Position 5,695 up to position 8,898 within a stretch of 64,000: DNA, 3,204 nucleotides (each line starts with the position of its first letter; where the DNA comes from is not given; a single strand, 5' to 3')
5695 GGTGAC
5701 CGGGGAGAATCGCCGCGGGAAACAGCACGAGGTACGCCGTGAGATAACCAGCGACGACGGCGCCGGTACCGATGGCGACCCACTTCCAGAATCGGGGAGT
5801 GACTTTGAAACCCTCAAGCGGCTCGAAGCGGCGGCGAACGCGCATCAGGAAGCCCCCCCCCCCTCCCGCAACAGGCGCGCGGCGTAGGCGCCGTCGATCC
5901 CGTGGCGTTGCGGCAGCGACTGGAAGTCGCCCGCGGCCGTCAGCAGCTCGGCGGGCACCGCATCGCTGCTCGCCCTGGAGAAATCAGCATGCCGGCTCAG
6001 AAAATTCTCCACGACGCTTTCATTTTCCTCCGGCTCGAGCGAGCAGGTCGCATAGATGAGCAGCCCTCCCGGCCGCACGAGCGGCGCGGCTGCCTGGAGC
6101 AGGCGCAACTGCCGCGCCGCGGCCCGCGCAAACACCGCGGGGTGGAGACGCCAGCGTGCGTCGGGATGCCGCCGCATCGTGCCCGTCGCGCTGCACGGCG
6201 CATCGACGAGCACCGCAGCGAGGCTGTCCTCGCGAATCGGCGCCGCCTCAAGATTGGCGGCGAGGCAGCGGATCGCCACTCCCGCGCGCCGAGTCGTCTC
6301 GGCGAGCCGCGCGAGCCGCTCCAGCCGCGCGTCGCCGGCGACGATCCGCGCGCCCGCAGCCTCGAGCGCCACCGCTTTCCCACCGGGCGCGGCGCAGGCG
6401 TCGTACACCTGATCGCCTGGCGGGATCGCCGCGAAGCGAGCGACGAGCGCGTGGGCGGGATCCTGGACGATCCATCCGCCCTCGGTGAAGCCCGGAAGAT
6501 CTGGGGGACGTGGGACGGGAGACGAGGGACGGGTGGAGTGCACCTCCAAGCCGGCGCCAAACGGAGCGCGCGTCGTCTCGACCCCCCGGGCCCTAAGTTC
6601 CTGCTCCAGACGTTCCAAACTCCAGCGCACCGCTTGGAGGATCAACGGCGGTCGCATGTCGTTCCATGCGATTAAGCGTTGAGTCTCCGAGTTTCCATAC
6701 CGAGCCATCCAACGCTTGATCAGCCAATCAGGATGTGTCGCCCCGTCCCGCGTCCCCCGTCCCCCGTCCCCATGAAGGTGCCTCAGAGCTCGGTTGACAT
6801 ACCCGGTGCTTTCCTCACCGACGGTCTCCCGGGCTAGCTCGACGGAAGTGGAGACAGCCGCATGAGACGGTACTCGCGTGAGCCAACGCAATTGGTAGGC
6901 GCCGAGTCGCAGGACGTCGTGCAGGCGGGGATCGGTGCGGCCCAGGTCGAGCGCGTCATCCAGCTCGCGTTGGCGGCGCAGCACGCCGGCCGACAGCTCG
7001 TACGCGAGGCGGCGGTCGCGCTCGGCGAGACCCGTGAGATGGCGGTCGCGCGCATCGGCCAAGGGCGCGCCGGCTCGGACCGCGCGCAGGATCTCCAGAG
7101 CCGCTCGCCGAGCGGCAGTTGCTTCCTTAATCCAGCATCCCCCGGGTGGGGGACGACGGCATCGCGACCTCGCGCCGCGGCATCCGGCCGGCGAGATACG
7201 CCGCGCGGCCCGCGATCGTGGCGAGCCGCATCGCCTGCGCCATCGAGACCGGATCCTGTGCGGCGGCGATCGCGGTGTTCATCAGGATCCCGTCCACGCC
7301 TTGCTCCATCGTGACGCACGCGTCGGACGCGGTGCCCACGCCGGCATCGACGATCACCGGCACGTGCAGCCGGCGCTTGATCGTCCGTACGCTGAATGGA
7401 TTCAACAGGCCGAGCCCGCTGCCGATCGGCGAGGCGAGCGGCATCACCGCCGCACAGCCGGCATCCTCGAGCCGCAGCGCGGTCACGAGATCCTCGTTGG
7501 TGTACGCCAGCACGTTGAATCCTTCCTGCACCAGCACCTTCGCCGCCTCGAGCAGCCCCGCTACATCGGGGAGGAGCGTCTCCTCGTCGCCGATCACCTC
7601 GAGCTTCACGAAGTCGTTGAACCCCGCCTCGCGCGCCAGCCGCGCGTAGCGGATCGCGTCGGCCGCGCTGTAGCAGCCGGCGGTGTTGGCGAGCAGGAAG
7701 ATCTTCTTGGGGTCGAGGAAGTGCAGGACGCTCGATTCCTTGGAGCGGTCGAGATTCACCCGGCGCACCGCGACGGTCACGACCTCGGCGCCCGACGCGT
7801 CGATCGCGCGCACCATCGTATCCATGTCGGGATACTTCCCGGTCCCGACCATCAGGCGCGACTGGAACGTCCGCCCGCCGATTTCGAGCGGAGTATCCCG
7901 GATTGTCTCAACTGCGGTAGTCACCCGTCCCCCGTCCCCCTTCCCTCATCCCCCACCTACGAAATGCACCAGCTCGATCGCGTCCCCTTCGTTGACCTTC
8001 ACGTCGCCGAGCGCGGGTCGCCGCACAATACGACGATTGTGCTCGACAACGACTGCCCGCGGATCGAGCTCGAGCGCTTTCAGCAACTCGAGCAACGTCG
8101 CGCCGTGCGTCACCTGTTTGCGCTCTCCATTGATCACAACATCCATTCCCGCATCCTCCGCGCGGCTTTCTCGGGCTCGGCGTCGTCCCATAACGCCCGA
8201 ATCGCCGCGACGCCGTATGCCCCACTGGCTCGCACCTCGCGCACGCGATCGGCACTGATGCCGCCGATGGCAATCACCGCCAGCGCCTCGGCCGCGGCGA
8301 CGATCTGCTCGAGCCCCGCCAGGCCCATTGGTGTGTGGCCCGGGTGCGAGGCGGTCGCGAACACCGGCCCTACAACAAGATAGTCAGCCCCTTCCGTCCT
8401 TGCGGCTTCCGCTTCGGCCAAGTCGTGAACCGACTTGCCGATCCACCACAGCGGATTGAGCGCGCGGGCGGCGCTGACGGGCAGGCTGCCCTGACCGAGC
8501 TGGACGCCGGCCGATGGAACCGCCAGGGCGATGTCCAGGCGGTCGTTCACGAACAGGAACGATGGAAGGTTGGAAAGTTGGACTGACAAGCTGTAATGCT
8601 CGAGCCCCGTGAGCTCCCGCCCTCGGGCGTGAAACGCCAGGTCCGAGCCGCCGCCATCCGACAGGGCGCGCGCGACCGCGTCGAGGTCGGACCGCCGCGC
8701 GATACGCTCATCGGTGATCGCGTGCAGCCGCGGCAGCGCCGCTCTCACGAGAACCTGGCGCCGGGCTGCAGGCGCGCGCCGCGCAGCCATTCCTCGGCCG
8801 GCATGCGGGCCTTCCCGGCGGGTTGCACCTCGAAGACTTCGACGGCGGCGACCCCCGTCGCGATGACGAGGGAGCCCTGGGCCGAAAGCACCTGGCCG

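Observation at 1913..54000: At least 13 arrays of tandem 7-, 8- or 10-nt units (STRR-like) at gene junctions and in-frame inside housekeeping genes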

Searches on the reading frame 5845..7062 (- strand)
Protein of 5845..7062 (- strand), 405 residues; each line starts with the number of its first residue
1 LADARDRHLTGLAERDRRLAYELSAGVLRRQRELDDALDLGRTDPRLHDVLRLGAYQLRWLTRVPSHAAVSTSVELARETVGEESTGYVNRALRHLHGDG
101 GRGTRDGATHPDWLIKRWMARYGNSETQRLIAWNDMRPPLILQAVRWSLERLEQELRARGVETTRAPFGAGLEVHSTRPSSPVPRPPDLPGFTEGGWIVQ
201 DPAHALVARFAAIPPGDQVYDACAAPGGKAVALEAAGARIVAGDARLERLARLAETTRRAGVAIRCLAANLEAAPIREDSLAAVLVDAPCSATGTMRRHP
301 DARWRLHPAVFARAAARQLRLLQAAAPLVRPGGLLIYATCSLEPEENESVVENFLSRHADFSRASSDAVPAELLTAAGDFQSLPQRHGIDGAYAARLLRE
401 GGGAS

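Call 7: search_protein_families(library=ncbifam, proteins=[window:5845-7062:-], max_evalue=0.00001)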
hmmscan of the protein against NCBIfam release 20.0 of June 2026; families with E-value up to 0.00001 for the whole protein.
window:5845-7062:- (405 aa): 10 families
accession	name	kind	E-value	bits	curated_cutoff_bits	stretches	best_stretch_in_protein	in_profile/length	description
NF011493.0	PRK14901.1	equivalog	1.5e-83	281.1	540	1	10-399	33-445/447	16S rRNA (cytosine(967)-C(5))-methyltransferase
TIGR00563.1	rsmB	equivalog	1.6e-73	248.3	269.05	1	12-399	31-435/437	16S rRNA (cytosine(967)-C(5))-methyltransferase RsmB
NF011494.0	PRK14902.1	equivalog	2.6e-67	227.6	319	1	12-400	36-443/444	16S rRNA (cytosine(967)-C(5))-methyltransferase RsmB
NF008149.0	PRK10901.1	equivalog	1.4e-62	212.1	375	1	11-399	39-432/434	16S rRNA (cytosine(967)-C(5))-methyltransferase RsmB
NF011495.0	PRK14903.1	equivalog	7.5e-41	140.4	503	1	7-358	29-385/431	16S rRNA (cytosine(967)-C(5))-methyltransferase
NF041567.1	mtaseRsmF_Thermus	equivalog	3.7e-32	111.5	690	1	185-365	62-246/443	16S rRNA (cytosine(1407)-C(5))-methyltransferase RsmF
TIGR00446.1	nop2p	subfamily_domain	2e-26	92.8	210.45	1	189-365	45-225/264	NOL1/NOP2/sun family putative RNA methylase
NF008898.0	PRK11933.1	equivalog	4.1e-19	68.4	588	1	210-363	112-270/480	16S rRNA (cytosine(1407)-C(5))-methyltransferase RsmF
NF040814.1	tRNA_cyt_mtase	equivalog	5.2e-17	61.8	550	1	214-357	104-251/305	tRNA (cytosine(49)-C(5))-methyltransferase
TIGR01951.1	nusB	equivalog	3.8e-07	30.4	88.35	1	13-96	37-127/131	transcription antitermination factor NusB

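Call 94: find_homologous_proteins(query=window:5845-7062:-, max_evalue=1e-100)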
Query window:5845-7062:- (405 aa): 1289 proteins with E <= 1e-100 among 8000 candidates; the best 120 are listed.
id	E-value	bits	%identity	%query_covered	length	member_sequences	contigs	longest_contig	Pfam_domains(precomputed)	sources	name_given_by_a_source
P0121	3.2e-263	891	100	100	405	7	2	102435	PF01189.24,PF22458.2,PF01029.24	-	-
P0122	3.3e-226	769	88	100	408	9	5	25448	PF01189.24,PF22458.2,PF01029.24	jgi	-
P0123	1.7e-210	717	85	99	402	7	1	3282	PF01189.24,PF22458.2,PF01029.24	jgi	-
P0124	7.5e-209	712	82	99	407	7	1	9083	PF01189.24,PF22458.2,PF01029.24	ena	-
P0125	9.3e-208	708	81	99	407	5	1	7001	PF01189.24,PF22458.2,PF01029.24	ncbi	-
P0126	1.1e-205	701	80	99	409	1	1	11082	PF01189.24,PF22458.2,PF01029.24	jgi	jgi:16S rRNA (cytosine967-C5)-methyltransferase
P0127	9.0e-203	692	80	99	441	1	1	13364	PF01189.24,PF22458.2,PF01029.24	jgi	jgi:16S rRNA (cytosine967-C5)-methyltransferase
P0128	3.2e-200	684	78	99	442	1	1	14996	PF01189.24,PF22458.2,PF01029.24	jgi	jgi:16S rRNA (cytosine967-C5)-methyltransferase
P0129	3.4e-200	683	80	99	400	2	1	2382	PF01189.24,PF22458.2,PF01029.24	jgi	-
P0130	3.5e-200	683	78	100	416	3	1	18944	PF01189.24,PF22458.2,PF01029.24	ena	-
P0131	2.8e-199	680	80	99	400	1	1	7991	PF01189.24,PF22458.2,PF01029.24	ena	-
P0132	2.5e-198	677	79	99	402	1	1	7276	PF01189.24,PF22458.2,PF01029.24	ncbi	-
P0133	4.1e-198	677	79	99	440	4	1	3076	PF01189.24,PF22458.2,PF01029.24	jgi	jgi:16S rRNA (cytosine967-C5)-methyltransferase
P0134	1.3e-197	675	78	99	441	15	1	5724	PF01189.24,PF22458.2,PF01029.24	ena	-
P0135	2.3e-196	671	79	99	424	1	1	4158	PF01189.24,PF22458.2,PF01029.24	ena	-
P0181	2.0e-184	632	75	99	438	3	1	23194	PF01189.24,PF22458.2,PF01029.24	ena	-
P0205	6.7e-182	623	74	99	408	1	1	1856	PF01189.24,PF22458.2,PF01029.24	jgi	jgi:16S rRNA (cytosine967-C5)-methyltransferase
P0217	2.0e-180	618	72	99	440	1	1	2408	PF01189.24,PF22458.2,PF01029.24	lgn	-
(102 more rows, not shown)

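Call 98: find_encoding_contigs(protein=P0181, flank=3000, max_places=1)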
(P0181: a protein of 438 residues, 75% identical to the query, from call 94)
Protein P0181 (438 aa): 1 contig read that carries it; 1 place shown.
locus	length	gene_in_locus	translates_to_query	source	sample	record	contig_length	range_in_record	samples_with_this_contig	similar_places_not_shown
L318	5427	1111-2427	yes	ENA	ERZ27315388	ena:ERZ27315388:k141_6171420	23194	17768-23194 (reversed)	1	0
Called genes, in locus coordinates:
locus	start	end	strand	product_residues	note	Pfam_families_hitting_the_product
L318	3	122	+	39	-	?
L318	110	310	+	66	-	PF02597:ThiS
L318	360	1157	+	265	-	PF05690:ThiG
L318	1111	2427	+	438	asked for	PF01029:NusB, PF22458:RsmF-B_ferredox (weak), PF01189:Methyltr_RsmB-F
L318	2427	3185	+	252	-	PF03793:PASTA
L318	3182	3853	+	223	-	PF00834:Ribul_P_3_epim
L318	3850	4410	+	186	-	PF08534:Redoxin, PF00255:GSHPx (weak), PF00578:AhpC-TSA, PF00085:Thioredoxin (weak), PF13098:Thioredoxin_2 (weak), PF13905:Thioredoxin_8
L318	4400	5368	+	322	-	PF07949:YbbR (faint)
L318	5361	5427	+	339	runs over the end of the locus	PF00814:TsaD, PF22521:HypF_C_2 (faint)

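Call 99: find_encoding_contigs(protein=P0217, flank=3000, max_places=1)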
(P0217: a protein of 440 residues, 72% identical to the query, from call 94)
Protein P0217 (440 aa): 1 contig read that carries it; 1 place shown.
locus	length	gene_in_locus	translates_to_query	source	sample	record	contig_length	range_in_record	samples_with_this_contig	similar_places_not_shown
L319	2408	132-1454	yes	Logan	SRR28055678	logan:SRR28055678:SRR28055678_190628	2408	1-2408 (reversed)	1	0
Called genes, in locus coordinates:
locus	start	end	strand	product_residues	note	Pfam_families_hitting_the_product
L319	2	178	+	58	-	?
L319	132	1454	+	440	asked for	PF01029:NusB, PF22458:RsmF-B_ferredox, PF01189:Methyltr_RsmB-F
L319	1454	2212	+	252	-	PF03793:PASTA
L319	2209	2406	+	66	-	?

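Call 100: find_encoding_contigs(protein=P0205, flank=3000, max_places=1)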
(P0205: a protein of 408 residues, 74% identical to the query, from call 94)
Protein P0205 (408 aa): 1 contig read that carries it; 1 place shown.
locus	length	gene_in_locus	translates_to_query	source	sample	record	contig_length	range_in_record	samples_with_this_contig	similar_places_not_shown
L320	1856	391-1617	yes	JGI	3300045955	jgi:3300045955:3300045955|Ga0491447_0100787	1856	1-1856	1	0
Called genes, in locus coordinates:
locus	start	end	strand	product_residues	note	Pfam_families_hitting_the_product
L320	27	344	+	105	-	PF05690:ThiG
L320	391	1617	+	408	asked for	PF01029:NusB, PF22458:RsmF-B_ferredox (weak), PF01189:Methyltr_RsmB-F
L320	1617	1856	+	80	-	?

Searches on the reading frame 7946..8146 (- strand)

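Call 7: search_protein_families(library=ncbifam, proteins=[window:7946-8146:-], max_evalue=0.00001)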
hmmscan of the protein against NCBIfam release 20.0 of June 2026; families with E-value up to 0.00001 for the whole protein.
window:7946-8146:- (66 aa): 1 family
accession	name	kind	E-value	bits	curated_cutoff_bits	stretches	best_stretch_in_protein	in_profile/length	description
TIGR01683.1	thiS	equivalog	7.6e-19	67.8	37.45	1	3-66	1-64/64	sulfur carrier protein ThiS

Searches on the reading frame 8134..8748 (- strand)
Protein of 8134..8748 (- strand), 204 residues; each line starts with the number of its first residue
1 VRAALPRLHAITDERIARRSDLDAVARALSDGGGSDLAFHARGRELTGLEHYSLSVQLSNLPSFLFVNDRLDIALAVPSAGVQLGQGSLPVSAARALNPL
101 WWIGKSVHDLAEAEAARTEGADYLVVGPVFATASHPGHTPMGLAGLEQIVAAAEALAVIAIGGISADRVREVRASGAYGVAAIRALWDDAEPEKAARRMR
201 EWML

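Call 7: search_protein_families(library=ncbifam, proteins=[window:8134-8748:-], max_evalue=0.00001)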
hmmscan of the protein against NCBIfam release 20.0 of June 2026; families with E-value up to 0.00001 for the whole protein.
window:8134-8748:- (204 aa): 12 families
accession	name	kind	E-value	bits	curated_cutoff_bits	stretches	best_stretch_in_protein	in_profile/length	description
TIGR00693.1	thiE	equivalog_domain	3e-35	121.3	145.1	1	64-198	60-196/197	thiamine phosphate synthase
NF002727.0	PRK02615.1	equivalog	1e-34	119.9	335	1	42-201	179-342/349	thiamine phosphate synthase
NF005819.0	PRK07695.1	equivalog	5.4e-34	117.7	251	1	39-202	31-196/205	thiazole tautomerase TenI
NF006530.0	PRK08999.1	equivalog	3.1e-29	102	245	1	3-188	128-314/315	Nudix family hydrolase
NF007070.0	PRK09517.1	equivalog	1.2e-18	66.9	761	1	63-201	64-212/755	multifunctional thiamine-phosphate pyrophosphorylase/synthase/phosphomethylpyrimidine kinase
NF000740.0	PRK00043.3-4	equivalog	2.9e-18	66.1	202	1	44-199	46-210/218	thiamine phosphate synthase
NF000741.0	PRK00043.3-5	equivalog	2.1e-17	63.6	350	1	55-199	58-210/217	thiamine phosphate synthase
NF002904.0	PRK03512.1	equivalog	6.3e-17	61.7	231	1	64-199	65-202/211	thiamine phosphate synthase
NF000734.0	PRK00043.1-5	equivalog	1.1e-14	54.6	252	1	63-203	55-194/201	thiamine phosphate synthase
NF000736.0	PRK00043.2-3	equivalog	1.5e-14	53.9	227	1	60-199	56-201/207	thiamine phosphate synthase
NF000738.0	PRK00043.3-1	equivalog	2.7e-11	43.5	445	1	76-197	85-209/221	thiamine phosphate synthase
NF008933.0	PRK12290.1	equivalog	1.3e-06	27.6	516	1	65-195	264-404/438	thiamine phosphate synthase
